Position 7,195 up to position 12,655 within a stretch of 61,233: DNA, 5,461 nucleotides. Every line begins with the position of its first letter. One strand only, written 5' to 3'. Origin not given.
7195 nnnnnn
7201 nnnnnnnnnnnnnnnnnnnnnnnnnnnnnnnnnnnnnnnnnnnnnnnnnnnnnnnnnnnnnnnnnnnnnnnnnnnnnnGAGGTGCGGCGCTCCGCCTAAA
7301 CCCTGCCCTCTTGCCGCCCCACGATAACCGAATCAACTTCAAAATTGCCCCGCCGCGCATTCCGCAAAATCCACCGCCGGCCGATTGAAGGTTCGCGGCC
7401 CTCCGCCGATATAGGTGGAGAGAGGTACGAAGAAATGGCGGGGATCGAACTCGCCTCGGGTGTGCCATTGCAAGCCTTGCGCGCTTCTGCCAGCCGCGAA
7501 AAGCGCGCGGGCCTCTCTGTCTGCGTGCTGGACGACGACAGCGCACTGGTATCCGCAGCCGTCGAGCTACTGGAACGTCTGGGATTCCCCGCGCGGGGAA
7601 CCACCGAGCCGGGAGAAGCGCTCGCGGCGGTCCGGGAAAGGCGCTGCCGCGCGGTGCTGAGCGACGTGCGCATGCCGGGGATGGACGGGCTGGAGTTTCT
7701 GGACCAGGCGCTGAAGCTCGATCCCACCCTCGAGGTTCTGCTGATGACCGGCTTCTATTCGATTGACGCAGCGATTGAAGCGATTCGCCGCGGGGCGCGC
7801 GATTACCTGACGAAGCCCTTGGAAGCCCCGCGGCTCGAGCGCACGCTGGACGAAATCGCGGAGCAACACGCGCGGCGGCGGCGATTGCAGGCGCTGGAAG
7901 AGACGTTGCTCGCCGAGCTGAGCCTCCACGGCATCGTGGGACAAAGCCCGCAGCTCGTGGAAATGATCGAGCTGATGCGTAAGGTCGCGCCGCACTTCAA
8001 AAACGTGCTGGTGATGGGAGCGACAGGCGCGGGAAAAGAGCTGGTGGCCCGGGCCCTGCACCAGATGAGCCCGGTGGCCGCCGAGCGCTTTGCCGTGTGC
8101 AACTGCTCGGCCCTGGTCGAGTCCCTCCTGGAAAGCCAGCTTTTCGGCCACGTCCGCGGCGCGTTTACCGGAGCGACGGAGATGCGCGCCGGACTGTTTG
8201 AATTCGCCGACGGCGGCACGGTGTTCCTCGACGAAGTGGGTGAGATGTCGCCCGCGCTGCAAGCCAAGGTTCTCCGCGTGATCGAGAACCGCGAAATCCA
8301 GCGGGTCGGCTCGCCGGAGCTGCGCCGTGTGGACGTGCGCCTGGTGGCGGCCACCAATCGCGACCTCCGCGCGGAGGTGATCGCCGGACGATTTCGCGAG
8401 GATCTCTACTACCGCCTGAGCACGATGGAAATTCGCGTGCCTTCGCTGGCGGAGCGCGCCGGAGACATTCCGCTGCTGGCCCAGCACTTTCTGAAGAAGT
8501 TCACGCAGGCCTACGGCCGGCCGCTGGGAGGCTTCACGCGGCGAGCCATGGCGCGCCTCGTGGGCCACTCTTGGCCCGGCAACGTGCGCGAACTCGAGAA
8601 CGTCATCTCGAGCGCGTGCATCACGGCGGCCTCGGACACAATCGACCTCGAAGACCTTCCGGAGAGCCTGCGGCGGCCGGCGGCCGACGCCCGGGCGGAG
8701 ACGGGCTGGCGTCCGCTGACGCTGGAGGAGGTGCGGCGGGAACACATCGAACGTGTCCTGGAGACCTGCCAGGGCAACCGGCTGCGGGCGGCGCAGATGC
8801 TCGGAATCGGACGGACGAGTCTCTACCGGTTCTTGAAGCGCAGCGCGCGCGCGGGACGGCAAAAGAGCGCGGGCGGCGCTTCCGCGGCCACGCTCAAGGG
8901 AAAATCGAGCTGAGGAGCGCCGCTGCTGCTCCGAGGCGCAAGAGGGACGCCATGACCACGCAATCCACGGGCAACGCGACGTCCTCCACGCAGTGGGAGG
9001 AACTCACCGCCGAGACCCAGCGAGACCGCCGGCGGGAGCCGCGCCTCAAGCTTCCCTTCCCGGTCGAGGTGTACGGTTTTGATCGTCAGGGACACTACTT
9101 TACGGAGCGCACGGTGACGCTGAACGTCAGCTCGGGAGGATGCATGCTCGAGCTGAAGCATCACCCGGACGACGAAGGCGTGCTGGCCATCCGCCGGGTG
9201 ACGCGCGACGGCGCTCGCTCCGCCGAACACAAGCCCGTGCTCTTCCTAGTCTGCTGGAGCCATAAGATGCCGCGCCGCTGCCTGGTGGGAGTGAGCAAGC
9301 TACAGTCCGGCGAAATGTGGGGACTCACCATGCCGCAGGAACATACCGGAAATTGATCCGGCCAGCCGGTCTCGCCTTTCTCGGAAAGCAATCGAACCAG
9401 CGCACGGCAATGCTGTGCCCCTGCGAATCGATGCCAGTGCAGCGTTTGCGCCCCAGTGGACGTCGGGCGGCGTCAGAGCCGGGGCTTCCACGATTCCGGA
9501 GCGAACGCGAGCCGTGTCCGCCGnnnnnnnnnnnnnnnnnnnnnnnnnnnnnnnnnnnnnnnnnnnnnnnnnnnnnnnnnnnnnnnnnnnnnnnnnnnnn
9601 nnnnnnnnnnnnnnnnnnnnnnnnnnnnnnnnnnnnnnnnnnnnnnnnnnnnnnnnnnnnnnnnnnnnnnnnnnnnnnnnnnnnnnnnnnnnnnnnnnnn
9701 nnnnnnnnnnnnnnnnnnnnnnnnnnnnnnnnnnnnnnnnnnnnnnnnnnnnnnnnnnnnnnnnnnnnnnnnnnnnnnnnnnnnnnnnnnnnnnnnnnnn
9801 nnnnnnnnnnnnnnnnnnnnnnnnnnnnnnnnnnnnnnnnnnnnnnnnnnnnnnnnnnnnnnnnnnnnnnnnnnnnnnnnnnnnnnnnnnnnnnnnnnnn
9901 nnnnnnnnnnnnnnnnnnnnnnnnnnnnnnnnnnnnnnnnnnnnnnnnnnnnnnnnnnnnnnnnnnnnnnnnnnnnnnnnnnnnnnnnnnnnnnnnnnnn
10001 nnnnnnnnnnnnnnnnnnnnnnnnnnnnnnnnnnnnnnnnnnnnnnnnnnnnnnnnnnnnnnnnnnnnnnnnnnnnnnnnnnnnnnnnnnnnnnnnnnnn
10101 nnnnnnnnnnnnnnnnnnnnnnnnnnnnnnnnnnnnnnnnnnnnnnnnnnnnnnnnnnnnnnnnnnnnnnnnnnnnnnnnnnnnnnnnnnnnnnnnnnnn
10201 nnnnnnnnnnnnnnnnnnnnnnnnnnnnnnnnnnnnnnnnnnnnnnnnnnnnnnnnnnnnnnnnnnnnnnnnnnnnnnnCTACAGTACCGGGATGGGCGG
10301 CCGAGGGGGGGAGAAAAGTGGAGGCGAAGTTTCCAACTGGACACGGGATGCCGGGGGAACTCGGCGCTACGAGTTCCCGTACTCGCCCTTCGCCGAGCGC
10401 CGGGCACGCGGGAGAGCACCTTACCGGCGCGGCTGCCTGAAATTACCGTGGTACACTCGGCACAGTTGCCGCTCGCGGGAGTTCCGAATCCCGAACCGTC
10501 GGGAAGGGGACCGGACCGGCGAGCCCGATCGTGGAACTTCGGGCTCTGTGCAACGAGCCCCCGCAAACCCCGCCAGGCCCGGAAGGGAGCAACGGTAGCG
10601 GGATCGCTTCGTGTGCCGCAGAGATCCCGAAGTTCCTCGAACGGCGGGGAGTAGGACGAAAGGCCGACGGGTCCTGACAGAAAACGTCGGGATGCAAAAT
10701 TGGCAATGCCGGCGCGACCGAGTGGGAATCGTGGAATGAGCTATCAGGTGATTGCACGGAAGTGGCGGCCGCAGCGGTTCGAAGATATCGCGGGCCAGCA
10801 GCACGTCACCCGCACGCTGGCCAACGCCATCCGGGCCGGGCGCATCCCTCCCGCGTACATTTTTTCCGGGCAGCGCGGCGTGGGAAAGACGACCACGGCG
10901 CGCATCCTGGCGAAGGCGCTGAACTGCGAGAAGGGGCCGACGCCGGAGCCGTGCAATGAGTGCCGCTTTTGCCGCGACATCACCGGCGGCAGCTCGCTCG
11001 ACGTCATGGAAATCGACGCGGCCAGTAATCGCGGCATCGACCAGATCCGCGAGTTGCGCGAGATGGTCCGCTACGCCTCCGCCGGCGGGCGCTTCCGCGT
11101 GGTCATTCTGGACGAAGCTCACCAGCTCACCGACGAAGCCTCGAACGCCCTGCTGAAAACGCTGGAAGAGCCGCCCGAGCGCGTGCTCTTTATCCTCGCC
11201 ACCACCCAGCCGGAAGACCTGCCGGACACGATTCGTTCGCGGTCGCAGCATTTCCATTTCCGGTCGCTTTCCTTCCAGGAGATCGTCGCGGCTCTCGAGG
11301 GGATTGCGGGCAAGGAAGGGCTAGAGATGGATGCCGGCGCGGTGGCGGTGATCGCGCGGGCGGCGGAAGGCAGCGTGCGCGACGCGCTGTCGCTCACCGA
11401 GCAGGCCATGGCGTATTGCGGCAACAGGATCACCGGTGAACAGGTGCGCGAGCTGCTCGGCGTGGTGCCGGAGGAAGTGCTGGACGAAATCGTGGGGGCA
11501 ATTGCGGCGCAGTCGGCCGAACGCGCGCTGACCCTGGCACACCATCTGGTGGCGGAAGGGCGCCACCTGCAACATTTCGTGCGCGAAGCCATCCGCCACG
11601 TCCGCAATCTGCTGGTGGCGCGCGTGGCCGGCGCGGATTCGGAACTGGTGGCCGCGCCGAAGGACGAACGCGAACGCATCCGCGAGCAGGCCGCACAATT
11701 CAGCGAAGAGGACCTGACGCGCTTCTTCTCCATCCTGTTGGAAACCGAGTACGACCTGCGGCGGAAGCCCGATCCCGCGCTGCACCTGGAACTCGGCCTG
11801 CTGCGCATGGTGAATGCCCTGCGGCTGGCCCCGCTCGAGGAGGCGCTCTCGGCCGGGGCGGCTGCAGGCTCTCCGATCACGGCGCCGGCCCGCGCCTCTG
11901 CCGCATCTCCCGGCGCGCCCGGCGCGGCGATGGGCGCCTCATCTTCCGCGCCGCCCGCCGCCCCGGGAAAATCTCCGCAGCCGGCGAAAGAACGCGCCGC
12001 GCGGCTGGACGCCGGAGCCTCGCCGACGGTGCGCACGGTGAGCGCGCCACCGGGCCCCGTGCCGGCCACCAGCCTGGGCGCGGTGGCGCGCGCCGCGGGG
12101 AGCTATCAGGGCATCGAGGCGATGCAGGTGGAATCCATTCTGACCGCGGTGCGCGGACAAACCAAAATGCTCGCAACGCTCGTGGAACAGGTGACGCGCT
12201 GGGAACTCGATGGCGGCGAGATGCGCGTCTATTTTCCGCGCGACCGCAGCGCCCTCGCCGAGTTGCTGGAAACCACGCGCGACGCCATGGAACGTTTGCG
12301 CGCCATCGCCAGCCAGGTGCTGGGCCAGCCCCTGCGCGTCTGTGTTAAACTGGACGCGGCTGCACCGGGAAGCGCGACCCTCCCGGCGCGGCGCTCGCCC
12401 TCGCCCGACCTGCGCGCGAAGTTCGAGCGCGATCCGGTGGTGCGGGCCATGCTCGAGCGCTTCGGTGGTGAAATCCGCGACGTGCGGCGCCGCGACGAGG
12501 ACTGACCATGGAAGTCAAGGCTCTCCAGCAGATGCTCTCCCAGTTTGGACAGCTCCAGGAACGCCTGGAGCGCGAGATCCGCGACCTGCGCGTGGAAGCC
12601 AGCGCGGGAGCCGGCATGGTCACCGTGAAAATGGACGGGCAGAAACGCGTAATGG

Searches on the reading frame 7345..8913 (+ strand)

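Call 104: search_protein_families(library=pfam, proteins=[window:7345-8913:+], max_evalue=0.0001)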
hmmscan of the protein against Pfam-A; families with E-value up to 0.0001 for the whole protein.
window:7345-8913:+ (522 aa): 7 families
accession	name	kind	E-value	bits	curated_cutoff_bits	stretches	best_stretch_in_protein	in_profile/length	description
PF00158.32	Sigma54_activat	-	4.3e-64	215.7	20.2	1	197-363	1-167/168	Sigma-54 interaction domain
PF25601.1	AAA_lid_14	-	3.4e-26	91.3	27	1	370-451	2-83/87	AAA+ ATPase lid domain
PF00072.30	Response_reg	-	3.1e-21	76.1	30.2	1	59-167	1-109/111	Response regulator receiver domain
PF14532.12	Sigma54_activ_2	-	2.9e-20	73.4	25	1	198-368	1-138/138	Sigma-54 interaction domain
PF02954.25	HTH_8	-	4.3e-11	42.8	22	1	459-498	1-40/42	Bacterial regulatory protein, Fis family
PF07728.20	AAA_5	-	1.5e-07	31.9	22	1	220-339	1-123/139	AAA domain (dynein-related subfamily)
PF00004.35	AAA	-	8.1e-05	23.5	21.2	0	221-355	1-128/131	ATPase family associated with various cellular activities (AAA)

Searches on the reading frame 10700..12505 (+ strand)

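Call 104: search_protein_families(library=pfam, proteins=[window:10700-12505:+], max_evalue=0.0001)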
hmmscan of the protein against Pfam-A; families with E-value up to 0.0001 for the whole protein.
window:10700-12505:+ (601 aa): 8 families
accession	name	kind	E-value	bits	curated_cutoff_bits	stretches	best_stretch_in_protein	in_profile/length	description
PF13177.12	DNA_pol3_delta2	-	7.2e-45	153.3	27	1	33-190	2-160/161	DNA polymerase III, delta subunit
PF12169.13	DNA_pol3_gamma3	-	1.9e-23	83.3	24.4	1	245-383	2-140/143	DNA polymerase III subunits gamma and tau domain III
PF22608.2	DNAX_ATPase_lid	-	7.3e-16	58.1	27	1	195-241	2-48/49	DNA polymerase III clamp loader subunit, ATPase lid domain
PF00004.35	AAA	-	8.1e-14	52.6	21.2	1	54-185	2-126/131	ATPase family associated with various cellular activities (AAA)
PF13401.12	AAA_22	-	4.7e-09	37.1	27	1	54-167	9-121/130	AAA domain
PF13191.12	AAA_16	-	1.9e-08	35.4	32.6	1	37-164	9-166/167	AAA ATPase domain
PF13173.12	AAA_14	-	1.2e-05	25.8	27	1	51-195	3-128/129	AAA domain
PF05496.18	RuvB_N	-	1.5e-05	25.3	27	0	23-84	2-67/159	Holliday junction DNA helicase RuvB P-loop domain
